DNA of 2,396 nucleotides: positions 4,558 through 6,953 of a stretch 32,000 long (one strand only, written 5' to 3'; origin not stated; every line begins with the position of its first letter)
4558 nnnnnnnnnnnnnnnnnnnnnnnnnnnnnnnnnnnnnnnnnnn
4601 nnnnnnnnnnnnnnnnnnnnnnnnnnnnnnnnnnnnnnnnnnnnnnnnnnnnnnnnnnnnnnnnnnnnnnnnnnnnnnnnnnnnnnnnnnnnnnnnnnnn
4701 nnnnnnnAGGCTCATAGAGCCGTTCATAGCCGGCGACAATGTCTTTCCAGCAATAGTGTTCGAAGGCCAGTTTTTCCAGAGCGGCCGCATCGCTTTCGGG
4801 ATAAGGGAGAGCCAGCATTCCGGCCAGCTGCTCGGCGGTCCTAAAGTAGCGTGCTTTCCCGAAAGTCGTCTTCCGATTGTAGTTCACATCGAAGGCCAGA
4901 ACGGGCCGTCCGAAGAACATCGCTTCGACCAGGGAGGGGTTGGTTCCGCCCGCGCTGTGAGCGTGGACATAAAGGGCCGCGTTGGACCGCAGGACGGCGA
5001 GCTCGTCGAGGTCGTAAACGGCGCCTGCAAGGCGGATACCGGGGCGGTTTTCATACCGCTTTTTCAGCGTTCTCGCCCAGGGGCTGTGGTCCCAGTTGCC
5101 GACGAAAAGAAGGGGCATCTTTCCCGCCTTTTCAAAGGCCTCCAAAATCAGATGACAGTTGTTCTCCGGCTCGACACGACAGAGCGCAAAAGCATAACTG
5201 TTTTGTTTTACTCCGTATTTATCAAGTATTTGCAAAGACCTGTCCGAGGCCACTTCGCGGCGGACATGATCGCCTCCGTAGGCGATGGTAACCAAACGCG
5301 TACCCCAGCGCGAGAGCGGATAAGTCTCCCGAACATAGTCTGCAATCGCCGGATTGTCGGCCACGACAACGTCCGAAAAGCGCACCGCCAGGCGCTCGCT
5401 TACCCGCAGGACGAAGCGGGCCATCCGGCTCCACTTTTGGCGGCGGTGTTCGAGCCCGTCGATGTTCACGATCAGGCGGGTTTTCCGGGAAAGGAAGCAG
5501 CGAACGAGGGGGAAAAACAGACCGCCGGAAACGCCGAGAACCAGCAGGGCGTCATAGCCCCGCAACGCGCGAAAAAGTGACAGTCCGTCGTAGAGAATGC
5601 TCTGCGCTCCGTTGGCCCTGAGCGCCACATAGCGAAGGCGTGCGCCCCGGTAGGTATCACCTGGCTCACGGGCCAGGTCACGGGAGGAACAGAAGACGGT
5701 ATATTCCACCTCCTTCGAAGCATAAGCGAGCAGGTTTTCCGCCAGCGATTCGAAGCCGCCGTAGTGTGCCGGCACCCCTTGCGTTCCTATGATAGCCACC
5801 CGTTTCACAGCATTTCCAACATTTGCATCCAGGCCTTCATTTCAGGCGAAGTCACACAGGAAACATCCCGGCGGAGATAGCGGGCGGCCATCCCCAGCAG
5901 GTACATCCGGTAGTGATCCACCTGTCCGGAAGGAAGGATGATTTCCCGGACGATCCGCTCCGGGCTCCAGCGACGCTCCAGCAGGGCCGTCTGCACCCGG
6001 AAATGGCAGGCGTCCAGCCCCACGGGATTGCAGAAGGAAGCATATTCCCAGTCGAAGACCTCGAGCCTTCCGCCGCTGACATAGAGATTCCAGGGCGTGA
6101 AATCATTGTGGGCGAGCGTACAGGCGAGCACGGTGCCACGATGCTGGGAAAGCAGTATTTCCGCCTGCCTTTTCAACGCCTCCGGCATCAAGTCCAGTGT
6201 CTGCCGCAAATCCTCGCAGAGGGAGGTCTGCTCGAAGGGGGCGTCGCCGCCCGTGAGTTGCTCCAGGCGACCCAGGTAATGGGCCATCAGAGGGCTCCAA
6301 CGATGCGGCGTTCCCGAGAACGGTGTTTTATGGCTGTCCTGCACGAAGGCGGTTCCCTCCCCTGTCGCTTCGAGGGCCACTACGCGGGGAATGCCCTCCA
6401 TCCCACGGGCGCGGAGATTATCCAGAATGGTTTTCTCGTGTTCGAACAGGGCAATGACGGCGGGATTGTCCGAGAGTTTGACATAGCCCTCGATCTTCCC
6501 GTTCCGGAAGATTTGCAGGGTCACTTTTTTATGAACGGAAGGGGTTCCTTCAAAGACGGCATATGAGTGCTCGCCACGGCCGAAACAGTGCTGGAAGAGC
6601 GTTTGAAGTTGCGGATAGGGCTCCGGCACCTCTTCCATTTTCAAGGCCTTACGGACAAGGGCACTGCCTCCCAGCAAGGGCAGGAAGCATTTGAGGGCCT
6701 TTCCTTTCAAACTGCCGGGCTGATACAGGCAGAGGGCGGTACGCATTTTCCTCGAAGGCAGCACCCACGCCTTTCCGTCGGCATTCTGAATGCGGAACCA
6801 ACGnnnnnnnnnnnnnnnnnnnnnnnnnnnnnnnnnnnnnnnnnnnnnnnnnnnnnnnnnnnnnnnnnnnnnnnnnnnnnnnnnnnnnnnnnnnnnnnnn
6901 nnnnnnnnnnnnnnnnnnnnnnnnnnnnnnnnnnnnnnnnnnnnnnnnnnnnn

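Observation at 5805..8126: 773-aa fusion of NTase-like, thymidylate-kinase-like P-loop and choline-kinase/APH-like domains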

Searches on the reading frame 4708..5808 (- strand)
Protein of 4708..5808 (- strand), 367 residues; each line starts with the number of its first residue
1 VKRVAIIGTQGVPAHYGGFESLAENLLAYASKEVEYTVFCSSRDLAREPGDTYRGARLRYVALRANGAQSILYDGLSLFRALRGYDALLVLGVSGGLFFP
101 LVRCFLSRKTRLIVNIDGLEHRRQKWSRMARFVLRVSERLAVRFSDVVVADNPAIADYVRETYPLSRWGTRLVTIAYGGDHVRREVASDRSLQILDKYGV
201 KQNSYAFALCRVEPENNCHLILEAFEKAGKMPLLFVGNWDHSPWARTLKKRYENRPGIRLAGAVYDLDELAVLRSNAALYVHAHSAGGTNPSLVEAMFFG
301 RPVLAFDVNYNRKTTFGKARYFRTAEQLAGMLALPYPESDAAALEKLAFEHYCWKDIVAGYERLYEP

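Call 51: search_protein_families(library=ncbifam, proteins=[window:4708-5808:-], max_evalue=0.00001)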
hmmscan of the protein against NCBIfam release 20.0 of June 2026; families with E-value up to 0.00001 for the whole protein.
window:4708-5808:- (367 aa): 1 family
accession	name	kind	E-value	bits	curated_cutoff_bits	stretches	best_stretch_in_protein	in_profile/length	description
NF046071.1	B1-4RhmsylTfaseCps2T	equivalog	1.5e-58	198.5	500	1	1-365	1-384/384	beta 1-4 rhamnosyltransferase Cps2T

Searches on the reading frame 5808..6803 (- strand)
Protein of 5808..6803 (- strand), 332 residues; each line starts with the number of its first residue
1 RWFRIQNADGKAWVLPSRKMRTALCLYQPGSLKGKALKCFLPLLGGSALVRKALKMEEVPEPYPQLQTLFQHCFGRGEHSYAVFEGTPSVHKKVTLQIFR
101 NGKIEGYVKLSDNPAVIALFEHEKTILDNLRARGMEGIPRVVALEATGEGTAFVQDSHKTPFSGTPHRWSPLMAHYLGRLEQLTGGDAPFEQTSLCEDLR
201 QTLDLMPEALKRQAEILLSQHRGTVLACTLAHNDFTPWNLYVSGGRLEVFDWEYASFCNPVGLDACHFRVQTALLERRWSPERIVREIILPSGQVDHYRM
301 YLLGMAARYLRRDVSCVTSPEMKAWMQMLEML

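Call 15: find_homologous_proteins(query=window:5808-6800:-, max_evalue=0.001)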
Query window:5808-6800:- (331 aa): 49 proteins with E <= 0.001 among 2240 candidates.
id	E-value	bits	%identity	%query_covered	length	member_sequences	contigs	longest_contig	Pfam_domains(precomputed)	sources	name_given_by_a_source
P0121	8.4e-109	382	53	100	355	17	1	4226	PF01636.30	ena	-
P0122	9.8e-109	381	53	100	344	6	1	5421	PF01633.27,PF01636.30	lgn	-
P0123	8.4e-108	378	52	100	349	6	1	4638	PF01636.30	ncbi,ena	-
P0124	7.4e-107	375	52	100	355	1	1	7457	PF01636.30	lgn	-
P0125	2.5e-106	373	52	100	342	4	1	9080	PF01636.30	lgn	-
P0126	1.6e-104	368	51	100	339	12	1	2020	PF01636.30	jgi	jgi:hypothetical protein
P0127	7.0e-104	365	51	100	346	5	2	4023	PF01636.30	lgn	-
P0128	5.2e-103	363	50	100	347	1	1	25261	PF01636.30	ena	-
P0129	8.4e-103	362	50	100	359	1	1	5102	PF01633.27,PF01636.30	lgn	-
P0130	1.9e-98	348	49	100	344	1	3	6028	PF01633.27,PF01636.30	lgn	-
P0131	8.5e-65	237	39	100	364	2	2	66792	PF01633.27,PF01636.30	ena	-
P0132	1.1e-62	230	39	94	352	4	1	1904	-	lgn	-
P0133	3.2e-62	228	39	100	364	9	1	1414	PF01633.27,PF01636.30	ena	-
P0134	5.0e-62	228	39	100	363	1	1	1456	PF01633.27,PF01636.30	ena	-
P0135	1.5e-61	226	39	100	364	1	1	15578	PF01633.27,PF01636.30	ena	-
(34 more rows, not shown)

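Call 32: search_protein_families(library=pfam, proteins=[window:5808-6803:-], max_evalue=10)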
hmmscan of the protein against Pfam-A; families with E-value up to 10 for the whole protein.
window:5808-6803:- (332 aa): 4 families
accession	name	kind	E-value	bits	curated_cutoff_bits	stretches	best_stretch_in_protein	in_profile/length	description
PF01636.29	APH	-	1.3e-06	28.8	23.2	1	118-257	35-199/239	Phosphotransferase enzyme family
PF01633.27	Choline_kinase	-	0.00062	19.6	29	1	213-274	147-209/300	Choline/ethanolamine kinase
PF01163.29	RIO1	-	0.073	13.1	22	1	208-252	104-148/187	RIO domain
PF11932.13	DUF3450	-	0.29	10.9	32.6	1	165-209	94-138/241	Protein of unknown function (DUF3450)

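Call 57: search_solved_structures(query=A8, max_evalue=1, show_alignments=1)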
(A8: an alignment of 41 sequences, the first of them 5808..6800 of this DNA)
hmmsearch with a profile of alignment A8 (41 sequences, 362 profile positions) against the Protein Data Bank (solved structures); distinct sequences matched with E-value up to 1: 10.
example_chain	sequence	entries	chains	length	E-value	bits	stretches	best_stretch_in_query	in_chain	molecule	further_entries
4r77_B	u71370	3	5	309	7.7e-05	24.9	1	210-282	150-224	Choline kinase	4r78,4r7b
9cx8_A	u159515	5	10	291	0.0097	18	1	120-245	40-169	Fructosamine-3-kinase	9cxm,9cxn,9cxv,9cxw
9cxo_A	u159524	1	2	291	0.01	17.9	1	120-245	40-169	Fructosamine-3-kinase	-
6h9l_A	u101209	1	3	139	0.016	17.3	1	148-248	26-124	Uncharacterized protein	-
9woi_A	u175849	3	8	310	0.022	16.8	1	120-185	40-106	Fructosamine-3-kinase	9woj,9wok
8ue1_A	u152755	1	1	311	0.022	16.8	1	120-185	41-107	Fructosamine-3-kinase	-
3ham_A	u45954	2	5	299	0.039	16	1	122-273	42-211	Aminoglycoside phosphotransferase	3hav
3uzr_A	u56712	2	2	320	0.045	15.8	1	122-273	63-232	Aminoglycoside phosphotransferase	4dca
4otp_A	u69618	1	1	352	0.076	15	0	231-345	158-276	Serine/threonine-protein kinase RIO1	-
5bpz_A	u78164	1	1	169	0.25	13.3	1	49-133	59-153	Anapc5 protein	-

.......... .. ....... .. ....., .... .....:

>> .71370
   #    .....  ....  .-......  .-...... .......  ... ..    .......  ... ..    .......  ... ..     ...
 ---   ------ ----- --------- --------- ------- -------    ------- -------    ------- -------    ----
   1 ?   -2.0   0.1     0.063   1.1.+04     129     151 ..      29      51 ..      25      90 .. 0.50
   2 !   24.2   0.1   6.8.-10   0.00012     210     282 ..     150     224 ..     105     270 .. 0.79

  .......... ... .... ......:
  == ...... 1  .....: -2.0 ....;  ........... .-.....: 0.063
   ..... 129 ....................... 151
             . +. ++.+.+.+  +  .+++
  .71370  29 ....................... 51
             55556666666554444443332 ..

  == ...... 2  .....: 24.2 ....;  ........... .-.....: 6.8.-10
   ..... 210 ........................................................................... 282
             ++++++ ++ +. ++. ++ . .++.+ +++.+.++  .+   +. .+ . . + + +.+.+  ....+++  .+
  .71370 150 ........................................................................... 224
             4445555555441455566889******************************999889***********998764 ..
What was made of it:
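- Closest known: WbdD. Different: No sequence hit to WbdD (call 57).
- Fructosamine-3-kinase is among the nearest solved kinases (call 57). Profile searches did not hit WbdD or WaaP (call 57).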
